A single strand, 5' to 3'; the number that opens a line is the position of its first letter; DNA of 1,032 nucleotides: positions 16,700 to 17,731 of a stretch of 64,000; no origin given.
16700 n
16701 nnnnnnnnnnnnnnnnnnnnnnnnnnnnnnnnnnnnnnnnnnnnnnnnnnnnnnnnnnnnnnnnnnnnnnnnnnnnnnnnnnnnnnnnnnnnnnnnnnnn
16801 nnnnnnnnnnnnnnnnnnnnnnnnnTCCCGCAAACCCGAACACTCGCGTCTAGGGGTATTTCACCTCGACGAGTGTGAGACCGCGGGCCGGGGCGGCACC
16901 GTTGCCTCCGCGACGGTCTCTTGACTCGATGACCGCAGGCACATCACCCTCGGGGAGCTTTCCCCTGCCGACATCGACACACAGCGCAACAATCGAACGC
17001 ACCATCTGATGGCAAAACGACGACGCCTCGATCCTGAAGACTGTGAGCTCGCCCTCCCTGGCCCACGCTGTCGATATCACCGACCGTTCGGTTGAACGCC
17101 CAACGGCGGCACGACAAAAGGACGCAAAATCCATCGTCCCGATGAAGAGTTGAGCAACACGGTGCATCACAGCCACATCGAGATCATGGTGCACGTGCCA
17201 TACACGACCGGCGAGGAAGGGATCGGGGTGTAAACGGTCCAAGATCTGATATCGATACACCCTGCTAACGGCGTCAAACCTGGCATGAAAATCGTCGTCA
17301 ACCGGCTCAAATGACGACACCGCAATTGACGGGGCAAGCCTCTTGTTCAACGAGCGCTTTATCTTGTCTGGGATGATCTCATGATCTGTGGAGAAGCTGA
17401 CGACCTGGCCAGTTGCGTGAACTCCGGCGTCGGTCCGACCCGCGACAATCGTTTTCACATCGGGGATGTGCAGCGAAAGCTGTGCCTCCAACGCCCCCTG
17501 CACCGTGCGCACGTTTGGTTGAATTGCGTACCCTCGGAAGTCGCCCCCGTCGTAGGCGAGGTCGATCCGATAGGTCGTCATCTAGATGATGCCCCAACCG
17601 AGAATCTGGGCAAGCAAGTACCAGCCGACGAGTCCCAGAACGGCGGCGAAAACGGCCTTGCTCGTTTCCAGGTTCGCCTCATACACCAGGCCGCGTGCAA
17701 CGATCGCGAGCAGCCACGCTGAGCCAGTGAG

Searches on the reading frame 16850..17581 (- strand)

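Call 4: search_protein_families(library=ncbifam, proteins=[window:16850-17581:-])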
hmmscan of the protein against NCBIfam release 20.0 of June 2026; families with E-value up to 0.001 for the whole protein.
window:16850-17581:- (243 aa): 2 families
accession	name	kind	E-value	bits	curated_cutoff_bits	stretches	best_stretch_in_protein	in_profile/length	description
TIGR00071.1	hisT_truA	equivalog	8e-56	189.3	142.85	1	7-237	6-228/228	tRNA pseudouridine(38-40) synthase TruA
NF000622.1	PRK00021.3-3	equivalog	2.4e-34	119.1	308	1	8-243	5-228/265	tRNA pseudouridine(38-40) synthase TruA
